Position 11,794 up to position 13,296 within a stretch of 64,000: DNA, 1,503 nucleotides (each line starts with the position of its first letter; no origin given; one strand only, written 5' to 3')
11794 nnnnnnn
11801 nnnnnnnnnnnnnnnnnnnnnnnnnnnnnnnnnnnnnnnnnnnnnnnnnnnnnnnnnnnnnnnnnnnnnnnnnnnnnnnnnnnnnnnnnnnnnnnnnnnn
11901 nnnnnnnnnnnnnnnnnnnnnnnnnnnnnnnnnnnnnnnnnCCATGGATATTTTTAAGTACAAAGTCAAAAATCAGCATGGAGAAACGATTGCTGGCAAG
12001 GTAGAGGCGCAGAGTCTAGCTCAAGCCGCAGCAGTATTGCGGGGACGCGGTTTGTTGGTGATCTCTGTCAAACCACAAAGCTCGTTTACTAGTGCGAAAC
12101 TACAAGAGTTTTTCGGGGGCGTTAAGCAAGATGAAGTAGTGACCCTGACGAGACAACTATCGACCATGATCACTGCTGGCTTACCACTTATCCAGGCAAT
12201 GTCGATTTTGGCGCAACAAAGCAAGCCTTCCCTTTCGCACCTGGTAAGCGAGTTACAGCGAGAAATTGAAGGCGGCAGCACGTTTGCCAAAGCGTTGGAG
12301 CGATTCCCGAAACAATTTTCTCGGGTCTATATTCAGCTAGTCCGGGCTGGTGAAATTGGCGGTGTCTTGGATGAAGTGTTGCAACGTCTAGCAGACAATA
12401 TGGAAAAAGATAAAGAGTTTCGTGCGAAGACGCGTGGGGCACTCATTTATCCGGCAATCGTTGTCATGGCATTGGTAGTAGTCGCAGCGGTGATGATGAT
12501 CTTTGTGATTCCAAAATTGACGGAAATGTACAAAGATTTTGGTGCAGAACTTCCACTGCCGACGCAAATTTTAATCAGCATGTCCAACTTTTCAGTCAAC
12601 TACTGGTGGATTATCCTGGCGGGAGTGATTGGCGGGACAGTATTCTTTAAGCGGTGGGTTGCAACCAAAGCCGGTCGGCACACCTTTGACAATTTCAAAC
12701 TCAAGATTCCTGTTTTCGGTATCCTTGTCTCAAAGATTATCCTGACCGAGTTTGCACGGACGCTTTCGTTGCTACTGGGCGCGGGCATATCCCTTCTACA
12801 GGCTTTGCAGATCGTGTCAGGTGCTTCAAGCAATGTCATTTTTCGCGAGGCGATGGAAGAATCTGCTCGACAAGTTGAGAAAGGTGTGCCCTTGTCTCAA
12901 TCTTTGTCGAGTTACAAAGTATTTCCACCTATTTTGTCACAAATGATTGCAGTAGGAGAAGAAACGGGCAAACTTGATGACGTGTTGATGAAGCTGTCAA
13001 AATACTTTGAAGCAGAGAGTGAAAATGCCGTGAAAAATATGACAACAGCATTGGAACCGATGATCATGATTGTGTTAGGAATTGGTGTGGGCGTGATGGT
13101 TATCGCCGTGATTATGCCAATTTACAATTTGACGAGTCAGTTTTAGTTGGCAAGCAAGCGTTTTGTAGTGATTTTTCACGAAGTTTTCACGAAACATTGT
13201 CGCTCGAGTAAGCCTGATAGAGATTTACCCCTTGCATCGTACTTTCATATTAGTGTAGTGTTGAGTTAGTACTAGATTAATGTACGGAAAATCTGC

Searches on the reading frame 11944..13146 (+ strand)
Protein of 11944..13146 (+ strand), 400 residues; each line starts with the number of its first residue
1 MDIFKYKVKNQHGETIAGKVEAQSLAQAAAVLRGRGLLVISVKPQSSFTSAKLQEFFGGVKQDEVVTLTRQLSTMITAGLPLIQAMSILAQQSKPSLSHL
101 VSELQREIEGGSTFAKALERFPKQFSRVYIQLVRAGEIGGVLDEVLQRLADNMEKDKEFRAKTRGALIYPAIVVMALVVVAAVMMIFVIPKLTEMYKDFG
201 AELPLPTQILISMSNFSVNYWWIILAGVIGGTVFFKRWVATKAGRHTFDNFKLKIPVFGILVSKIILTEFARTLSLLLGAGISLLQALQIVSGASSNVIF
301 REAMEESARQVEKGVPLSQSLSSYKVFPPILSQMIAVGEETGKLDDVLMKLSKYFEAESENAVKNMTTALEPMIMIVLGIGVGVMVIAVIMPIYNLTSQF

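Call 18: find_related_loci(query=window:11944-13143:+, collection=genome_contigs, flank=10000)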
Query window:11944-13143:+ (400 aa) in genome_contigs; peptide patterns used: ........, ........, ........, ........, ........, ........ (x = any residue, [..] = any of these).
57 stretches matched a pattern; 3 encode a relative of the query (tblastn E <= 1e-3); 3 distinct loci.
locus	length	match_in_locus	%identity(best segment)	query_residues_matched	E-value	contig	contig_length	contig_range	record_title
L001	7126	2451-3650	65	1-400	1e-173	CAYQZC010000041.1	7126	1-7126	MAG TPA_asm: uncultured Pseudomonadales bacterium isolate SRP292972_co1_124 genome assembly, contig: NODE_4281_length_71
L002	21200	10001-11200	66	1-400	4e-170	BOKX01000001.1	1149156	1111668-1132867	Patescibacteria group bacterium BroJett032 DNA, sequence1, whole genome shotgun sequence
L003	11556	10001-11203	32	1-396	1e-69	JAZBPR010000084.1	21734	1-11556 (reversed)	MAG: Wenzhouxiangella sp. isolate bin.2 k117_2127214, whole genome shotgun sequence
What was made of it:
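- The related genomes are metagenome-assembled (call 18).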

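Call 43: search_protein_families(library=pfam, proteins=[L002:15851-16834:-, L002:16857-17861:+, L002:17849-20701:-], max_evalue=0.01)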
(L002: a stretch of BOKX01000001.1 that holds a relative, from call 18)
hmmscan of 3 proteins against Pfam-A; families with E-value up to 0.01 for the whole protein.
L002:15851-16834:- (327 aa): 1 family
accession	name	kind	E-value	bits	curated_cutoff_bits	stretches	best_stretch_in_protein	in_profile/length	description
PF03417.21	AAT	-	3.6e-13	50.2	23.2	1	106-292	4-194/225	Acyl-coenzyme A:6-aminopenicillanic acid acyl-transferase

L002:16857-17861:+ (334 aa): 1 family
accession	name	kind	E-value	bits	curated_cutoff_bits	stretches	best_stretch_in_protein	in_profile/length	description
PF00248.27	Aldo_ket_red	-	8.9e-48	163.3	24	1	23-322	2-286/291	Aldo/keto reductase family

L002:17849-20701:- (950 aa): 3 families
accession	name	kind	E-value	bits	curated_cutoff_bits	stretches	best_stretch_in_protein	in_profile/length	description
PF00501.34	AMP-binding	-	2.1e-52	178.7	29.9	1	13-364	2-384/384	AMP-binding enzyme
PF07993.18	NAD_binding_4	-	3.5e-37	128.4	20.1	1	616-838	1-258/258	Male sterility protein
PF01370.27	Epimerase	-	1.3e-06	28.5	20.9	1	616-780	3-160/240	NAD dependent epimerase/dehydratase family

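Call 66: search_protein_families(library=pfam, proteins=[window:11944-13146:+], max_evalue=0.00001)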
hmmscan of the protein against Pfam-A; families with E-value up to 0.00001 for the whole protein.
window:11944-13146:+ (400 aa): 1 family
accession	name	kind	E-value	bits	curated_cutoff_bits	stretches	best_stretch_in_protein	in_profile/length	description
PF00482.28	T2SSF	-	9.5e-67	223.1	25.2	2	270-392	1-125/125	Type II secretion system (T2SS), protein F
